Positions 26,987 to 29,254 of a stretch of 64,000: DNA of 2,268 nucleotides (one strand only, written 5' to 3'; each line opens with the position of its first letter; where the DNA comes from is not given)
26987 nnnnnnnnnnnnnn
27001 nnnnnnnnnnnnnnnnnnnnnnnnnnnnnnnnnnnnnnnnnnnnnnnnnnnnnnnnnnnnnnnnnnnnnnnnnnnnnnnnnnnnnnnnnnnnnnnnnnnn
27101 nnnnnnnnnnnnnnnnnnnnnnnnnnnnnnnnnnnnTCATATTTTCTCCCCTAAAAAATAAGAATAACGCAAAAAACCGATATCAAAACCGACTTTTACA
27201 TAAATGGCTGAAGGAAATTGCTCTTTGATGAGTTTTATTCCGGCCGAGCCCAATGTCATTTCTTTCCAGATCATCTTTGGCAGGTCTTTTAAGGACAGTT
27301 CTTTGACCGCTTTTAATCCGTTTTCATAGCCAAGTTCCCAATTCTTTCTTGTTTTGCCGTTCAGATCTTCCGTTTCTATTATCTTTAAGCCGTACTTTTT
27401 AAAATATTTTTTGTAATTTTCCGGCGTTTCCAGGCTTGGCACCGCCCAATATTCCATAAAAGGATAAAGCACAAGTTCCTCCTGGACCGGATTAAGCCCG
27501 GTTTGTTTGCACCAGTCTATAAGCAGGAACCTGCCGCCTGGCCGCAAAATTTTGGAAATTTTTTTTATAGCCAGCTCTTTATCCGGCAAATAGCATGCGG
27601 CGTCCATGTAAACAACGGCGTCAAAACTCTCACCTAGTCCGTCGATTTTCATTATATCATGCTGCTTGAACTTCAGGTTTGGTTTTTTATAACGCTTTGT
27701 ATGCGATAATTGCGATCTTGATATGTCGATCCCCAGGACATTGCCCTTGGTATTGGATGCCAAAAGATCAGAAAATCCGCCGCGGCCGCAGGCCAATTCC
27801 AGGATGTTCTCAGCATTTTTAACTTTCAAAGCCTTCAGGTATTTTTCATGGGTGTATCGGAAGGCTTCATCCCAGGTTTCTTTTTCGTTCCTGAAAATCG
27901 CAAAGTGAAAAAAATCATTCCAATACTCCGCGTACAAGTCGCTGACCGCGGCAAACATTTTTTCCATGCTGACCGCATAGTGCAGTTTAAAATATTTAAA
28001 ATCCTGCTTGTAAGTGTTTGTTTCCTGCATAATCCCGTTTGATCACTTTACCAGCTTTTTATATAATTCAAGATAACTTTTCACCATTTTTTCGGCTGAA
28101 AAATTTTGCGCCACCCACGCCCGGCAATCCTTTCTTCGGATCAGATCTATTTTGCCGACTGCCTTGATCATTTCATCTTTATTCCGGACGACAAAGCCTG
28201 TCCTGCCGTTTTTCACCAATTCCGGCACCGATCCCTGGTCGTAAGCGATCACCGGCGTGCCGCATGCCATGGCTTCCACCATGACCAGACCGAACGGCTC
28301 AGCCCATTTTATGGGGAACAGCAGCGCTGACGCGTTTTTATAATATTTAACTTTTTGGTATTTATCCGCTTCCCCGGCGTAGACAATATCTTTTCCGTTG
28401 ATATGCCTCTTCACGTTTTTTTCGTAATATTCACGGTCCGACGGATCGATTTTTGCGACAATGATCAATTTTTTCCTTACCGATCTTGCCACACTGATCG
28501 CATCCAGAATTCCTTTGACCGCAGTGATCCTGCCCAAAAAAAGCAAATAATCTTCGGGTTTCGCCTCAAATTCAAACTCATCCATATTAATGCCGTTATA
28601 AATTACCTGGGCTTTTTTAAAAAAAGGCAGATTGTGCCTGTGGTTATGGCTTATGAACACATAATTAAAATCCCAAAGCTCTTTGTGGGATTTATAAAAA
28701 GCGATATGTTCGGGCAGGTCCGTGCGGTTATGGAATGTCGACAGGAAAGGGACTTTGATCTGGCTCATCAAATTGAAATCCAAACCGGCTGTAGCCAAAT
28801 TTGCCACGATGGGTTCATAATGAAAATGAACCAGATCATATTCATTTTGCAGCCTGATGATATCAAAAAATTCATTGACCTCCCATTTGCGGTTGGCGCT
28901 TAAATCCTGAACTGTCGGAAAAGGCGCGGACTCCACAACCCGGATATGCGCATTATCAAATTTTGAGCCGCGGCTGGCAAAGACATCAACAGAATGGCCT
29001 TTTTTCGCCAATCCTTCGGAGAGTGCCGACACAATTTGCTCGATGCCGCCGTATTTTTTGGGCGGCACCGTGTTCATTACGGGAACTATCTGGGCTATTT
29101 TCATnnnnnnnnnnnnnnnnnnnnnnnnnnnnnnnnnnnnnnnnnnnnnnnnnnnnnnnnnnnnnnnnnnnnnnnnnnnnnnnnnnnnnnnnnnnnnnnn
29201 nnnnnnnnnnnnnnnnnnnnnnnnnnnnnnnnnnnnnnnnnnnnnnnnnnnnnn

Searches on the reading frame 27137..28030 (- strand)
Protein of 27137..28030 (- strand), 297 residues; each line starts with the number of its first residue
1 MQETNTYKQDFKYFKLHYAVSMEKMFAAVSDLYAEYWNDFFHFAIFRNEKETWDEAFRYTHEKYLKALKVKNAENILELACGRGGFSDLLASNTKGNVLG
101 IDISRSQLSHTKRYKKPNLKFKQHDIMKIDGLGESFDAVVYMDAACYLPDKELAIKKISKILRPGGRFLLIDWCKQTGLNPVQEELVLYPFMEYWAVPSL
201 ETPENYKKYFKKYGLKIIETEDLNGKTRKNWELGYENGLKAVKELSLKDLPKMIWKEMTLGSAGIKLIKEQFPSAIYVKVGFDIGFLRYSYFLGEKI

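Call 9: search_protein_families(library=pfam, proteins=[window:27137-28030:-], max_evalue=0.01)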
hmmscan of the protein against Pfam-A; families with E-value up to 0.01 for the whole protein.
window:27137-28030:- (297 aa): 10 families
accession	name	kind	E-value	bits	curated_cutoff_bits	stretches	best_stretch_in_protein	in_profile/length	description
PF13847.12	Methyltransf_31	-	1.5e-18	67.3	27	1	72-211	3-142/145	Methyltransferase domain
PF13489.12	Methyltransf_23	-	1.5e-17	64.3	27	1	61-219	10-163/164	Methyltransferase domain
PF13649.12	Methyltransf_25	-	2.8e-17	63.6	27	1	76-166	1-97/97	Methyltransferase domain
PF08241.18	Methyltransf_11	-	1e-16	61.8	21.2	1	77-169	1-94/95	Methyltransferase domain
PF08242.18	Methyltransf_12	-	2.1e-13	51.3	30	1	77-168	1-98/98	Methyltransferase domain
PF02353.26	CMAS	-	1.1e-11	45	27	1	8-242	4-240/273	Mycolic acid cyclopropane synthetase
PF01209.24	Ubie_methyltran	-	1.8e-08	34.5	20.1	1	62-177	37-158/233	ubiE/COQ5 methyltransferase family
PF01728.25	FtsJ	-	1.1e-07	32.4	24.1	1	66-133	14-82/181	FtsJ-like methyltransferase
PF01739.24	CheR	-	0.00018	21.5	27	0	117-169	118-172/195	CheR methyltransferase, SAM binding domain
PF05401.17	NodS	-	0.00019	21.8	24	1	68-169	39-143/201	Nodulation protein S (NodS)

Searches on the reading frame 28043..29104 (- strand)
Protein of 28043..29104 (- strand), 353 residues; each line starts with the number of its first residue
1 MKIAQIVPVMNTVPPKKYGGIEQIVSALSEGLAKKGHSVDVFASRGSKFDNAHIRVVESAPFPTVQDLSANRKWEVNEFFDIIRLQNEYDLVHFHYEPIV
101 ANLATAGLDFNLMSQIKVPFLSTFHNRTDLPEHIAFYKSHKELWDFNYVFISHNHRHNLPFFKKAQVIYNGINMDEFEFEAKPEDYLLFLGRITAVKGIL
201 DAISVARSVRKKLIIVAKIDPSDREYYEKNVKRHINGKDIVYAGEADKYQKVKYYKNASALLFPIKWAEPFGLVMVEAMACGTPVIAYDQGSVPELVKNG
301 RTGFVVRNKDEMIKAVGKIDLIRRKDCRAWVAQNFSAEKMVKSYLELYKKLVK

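Call 9: search_protein_families(library=pfam, proteins=[window:28043-29104:-], max_evalue=0.01)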
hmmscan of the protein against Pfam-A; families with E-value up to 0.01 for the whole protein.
window:28043-29104:- (353 aa): 7 families
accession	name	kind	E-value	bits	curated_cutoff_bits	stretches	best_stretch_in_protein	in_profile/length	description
PF00534.26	Glycos_transf_1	-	2.5e-27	95.9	26.4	1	180-319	11-152/172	Glycosyl transferases group 1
PF13692.12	Glyco_trans_1_4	-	2.3e-22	80.2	27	1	186-317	3-137/142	Glycosyl transferases group 1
PF13439.12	Glyco_transf_4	-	3.9e-15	56.7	28.5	1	18-174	1-168/170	Glycosyltransferase Family 4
PF13579.12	Glyco_trans_4_4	-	1.7e-07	32.2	29.7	1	19-133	1-109/158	Glycosyl transferase 4-like domain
PF20706.3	GT4-conflict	-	9.1e-07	28.6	26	1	186-297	199-320/385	Family 4 Glycosyltransferase in conflict systems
PF13524.12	Glyco_trans_1_2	-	0.00012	22.5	25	1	241-318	30-110/144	Glycosyl transferase-like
PF08323.17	Glyco_transf_5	-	0.0003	21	22.7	1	10-87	6-78/239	Starch synthase catalytic domain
